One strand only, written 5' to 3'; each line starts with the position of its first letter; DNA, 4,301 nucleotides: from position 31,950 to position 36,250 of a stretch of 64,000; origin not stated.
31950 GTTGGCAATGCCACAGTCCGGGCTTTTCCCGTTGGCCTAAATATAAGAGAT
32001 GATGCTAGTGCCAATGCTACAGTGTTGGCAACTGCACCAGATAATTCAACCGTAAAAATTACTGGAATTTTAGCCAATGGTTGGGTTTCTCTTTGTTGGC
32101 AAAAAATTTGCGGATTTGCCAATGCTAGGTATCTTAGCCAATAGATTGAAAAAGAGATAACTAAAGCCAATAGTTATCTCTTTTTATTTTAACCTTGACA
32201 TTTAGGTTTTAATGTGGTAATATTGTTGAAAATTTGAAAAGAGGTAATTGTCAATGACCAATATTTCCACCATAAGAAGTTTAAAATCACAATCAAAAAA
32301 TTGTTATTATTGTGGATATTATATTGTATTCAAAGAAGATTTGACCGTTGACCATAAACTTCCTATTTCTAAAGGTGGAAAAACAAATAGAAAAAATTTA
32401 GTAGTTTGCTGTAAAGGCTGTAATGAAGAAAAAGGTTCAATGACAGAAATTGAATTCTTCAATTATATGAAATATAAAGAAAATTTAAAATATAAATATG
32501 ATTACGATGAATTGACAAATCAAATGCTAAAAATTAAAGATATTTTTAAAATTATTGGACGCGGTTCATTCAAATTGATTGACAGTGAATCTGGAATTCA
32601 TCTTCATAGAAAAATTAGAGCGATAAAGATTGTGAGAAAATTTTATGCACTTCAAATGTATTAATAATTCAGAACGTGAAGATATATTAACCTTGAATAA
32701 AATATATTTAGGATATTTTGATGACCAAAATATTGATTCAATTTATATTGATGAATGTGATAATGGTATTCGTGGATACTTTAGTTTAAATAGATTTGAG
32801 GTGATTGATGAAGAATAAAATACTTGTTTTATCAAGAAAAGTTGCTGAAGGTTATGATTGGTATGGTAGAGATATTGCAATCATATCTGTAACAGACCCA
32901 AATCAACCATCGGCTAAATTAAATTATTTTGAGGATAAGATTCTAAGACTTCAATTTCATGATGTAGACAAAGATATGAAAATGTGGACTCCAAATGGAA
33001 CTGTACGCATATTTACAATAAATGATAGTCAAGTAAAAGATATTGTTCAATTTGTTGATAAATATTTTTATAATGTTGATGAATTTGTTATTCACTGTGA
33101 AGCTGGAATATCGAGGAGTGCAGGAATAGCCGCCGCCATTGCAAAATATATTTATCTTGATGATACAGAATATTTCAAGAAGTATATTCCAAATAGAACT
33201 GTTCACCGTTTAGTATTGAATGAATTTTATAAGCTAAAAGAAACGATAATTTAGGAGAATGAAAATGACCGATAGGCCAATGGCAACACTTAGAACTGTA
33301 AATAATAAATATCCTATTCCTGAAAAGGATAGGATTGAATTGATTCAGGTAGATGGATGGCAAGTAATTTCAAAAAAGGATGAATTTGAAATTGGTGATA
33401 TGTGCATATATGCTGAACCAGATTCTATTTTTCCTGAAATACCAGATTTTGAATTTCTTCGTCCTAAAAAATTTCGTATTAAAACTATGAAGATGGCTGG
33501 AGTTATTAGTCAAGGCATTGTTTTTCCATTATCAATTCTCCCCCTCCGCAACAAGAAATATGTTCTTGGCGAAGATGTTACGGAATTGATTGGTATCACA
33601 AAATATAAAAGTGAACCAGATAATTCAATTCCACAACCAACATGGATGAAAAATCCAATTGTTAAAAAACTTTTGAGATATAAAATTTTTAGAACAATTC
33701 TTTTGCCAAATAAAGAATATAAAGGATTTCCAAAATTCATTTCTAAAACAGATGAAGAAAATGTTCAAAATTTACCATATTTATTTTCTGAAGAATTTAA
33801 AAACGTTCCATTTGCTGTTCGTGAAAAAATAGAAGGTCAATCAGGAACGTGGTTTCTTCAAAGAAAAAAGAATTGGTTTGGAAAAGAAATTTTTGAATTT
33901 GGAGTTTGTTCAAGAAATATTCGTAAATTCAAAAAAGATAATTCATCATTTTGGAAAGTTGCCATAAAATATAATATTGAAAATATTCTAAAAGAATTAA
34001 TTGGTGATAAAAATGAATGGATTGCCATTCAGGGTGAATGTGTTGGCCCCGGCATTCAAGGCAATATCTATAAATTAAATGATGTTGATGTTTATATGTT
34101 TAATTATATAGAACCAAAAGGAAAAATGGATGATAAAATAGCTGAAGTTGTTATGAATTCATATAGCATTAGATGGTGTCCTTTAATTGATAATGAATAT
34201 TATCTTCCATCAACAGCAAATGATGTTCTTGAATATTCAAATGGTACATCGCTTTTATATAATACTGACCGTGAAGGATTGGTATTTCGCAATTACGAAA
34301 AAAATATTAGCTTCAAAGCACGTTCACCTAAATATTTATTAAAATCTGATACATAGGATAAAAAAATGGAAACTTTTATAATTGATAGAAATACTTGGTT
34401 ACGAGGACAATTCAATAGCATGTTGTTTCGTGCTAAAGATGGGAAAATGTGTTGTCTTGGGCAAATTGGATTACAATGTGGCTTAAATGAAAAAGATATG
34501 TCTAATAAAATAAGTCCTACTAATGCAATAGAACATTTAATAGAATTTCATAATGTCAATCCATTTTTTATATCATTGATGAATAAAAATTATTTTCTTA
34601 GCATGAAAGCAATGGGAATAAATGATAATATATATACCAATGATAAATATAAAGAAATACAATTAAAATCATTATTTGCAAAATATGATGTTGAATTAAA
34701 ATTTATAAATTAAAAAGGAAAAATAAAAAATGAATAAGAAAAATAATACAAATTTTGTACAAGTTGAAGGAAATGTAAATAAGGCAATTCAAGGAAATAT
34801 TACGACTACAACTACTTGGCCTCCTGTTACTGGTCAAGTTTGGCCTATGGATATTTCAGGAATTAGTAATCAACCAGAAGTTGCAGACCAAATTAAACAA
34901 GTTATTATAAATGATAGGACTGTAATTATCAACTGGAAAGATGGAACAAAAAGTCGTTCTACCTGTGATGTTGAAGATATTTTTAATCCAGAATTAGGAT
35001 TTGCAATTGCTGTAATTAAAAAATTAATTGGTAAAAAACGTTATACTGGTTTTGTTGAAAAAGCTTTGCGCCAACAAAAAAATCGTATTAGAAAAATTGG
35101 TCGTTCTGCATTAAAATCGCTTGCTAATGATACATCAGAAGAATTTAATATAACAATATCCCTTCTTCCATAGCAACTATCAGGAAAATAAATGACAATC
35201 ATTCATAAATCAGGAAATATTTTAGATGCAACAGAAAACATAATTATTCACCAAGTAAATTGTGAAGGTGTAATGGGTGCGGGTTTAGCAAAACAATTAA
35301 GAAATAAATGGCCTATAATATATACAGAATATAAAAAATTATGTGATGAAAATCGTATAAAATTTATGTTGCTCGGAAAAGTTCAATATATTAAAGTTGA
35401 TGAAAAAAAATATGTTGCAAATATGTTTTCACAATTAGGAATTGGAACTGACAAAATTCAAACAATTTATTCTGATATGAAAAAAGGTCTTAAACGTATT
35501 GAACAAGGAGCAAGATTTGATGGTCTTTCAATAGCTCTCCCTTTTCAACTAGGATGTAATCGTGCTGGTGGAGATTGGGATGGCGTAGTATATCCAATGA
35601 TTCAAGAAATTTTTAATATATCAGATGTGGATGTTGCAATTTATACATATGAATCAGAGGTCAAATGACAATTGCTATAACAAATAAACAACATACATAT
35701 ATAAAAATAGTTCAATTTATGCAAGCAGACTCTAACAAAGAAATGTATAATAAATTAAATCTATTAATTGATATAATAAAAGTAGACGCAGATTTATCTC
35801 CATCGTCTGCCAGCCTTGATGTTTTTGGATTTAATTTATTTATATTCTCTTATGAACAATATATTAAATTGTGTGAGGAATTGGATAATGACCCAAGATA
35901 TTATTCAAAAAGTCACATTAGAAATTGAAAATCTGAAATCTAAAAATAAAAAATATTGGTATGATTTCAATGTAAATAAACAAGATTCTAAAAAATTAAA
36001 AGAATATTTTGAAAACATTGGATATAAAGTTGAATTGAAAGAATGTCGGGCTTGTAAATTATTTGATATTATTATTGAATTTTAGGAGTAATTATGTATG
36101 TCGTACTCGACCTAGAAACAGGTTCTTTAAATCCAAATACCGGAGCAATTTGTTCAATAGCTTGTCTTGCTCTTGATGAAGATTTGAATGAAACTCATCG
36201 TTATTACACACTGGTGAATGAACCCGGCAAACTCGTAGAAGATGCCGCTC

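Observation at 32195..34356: Second RNA-ligase-like gene preceded by a CX5R Cys-phosphatase and an HNH nuclease in one promoter-terminator unit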

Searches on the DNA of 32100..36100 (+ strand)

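Call 8: search_dna_similar(query=window:32100-36100:+, collection=phages, mode=distant, max_rows=20)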
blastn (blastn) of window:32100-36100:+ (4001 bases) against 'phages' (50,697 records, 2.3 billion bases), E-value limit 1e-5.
Records with a match: 5; places in all: 5; records where one place covers at least 80% of the query: 0.
Best place of each record, by identity: 60-80% 5.
By first word of the organism name: Geobacillus 2; Bacteriophage 2; Bacillus 1.
By host as written in the record: - 4; Bacillus subtilis BEST7003 1.
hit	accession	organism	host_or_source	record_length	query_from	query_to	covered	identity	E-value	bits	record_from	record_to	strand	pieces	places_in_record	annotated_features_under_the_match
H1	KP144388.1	Geobacillus virus E3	failed fermentation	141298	3129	3344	5%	69.5%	2e-10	76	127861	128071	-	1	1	Appr-1-p processing-like protein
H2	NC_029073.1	Geobacillus virus E3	failed fermentation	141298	3129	3344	5%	69.5%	2e-10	76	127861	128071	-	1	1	Appr-1-p processing-like protein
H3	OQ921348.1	Bacillus phage SPbetaL8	Bacillus subtilis BEST7003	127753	3085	3193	3%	78.2%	1e-12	82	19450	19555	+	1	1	hypothetical protein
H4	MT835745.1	Bacteriophage sp.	human fecal samples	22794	3140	3251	3%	74.8%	9e-9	70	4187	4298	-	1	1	record has no annotation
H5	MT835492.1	Bacteriophage sp.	human fecal samples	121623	3433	3515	2%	77.1%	4e-7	65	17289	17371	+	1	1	record has no annotation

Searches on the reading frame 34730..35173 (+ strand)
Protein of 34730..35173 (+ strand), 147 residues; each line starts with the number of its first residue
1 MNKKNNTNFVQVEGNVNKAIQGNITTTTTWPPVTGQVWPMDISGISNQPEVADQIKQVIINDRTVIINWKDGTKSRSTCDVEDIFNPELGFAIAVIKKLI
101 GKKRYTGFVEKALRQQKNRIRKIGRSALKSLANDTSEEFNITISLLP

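Call 4: search_protein_families(library=pfam, proteins=[window:34730-35173:+], max_evalue=0.1)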
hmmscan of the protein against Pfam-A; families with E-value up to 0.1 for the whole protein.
window:34730-35173:+ (147 aa): 0 families

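Call 5: search_protein_families(library=ncbifam, proteins=[window:34730-35173:+], max_evalue=0.1)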
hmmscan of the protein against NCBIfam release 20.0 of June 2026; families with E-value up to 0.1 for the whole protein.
window:34730-35173:+ (147 aa): 1 family
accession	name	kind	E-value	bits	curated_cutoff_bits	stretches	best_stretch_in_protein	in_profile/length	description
NF040582.1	STY4528_fam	equivalog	0.066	13.2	130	0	103-137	118-152/323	STY4528 family pathogenicity island replication protein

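Call 6: search_protein_families(library=phrogs, proteins=[window:34730-35173:+], max_evalue=0.01)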
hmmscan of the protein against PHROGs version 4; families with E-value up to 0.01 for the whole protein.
window:34730-35173:+ (147 aa): 0 families

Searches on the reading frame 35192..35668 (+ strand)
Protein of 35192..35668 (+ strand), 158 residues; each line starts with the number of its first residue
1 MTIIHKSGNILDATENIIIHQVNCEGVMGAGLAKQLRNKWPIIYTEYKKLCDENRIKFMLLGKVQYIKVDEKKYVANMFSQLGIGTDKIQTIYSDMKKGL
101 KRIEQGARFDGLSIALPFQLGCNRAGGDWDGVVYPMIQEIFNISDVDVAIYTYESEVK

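Call 4: search_protein_families(library=pfam, proteins=[window:35192-35668:+], max_evalue=0.1)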
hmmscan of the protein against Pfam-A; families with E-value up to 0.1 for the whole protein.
window:35192-35668:+ (158 aa): 1 family
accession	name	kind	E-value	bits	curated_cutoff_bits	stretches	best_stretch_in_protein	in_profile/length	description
PF01661.27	Macro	-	0.021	15.2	22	1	20-130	2-112/118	Macro domain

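Call 5: search_protein_families(library=ncbifam, proteins=[window:35192-35668:+], max_evalue=0.1)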
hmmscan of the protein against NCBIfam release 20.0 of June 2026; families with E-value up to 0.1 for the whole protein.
window:35192-35668:+ (158 aa): 1 family
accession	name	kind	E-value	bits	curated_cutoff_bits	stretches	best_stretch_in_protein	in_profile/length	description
NF048014.1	antitoxin_DarG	equivalog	7.2e-22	78.1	250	1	5-155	3-150/338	type II toxin-antitoxin system antitoxin DNA ADP-ribosyl glycohydrolase DarG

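Call 6: search_protein_families(library=phrogs, proteins=[window:35192-35668:+], max_evalue=0.01)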
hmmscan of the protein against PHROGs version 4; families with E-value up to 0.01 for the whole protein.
window:35192-35668:+ (158 aa): 2 families
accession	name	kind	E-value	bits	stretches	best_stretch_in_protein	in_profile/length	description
phrog_335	-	other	1.2e-35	124.5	1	1-157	54-207/422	phosphatase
phrog_30914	-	unknown function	5e-13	49.8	1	6-148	5-144/371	-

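Call 74: search_solved_structures(query=window:35192-35668:+, max_evalue=0.001)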
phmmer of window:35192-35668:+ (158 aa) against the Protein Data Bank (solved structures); distinct sequences matched with E-value up to 0.001: 9.
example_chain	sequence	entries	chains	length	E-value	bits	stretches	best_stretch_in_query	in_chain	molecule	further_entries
5m3i_A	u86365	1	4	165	1.8e-13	54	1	3-152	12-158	RNase III inhibitor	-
2afc_A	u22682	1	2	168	1.8e-10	44.2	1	16-151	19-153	conserved hypothetical protein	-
2fg1_A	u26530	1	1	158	2e-10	44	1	16-151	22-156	conserved hypothetical protein BT1257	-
5e3b_A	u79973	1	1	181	2.3e-09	40.6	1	17-153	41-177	Macrodomain protein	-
5m31_A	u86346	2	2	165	8.6e-08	35.5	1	7-151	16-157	Appr-1-p processing domain protein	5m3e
7omu_AAA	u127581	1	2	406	6e-05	26.3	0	18-58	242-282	Macro domain-containing protein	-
6lft_A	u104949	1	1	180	7.7e-05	25.9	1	3-64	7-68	ADP-ribose 1''-phosphate phosphatase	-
6lfu_A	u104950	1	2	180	0.00015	25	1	3-64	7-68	ADP-ribose 1''-phosphate phosphatase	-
6lfq_A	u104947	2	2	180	0.00015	25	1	3-64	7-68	ADP-ribose 1''-phosphate phosphatase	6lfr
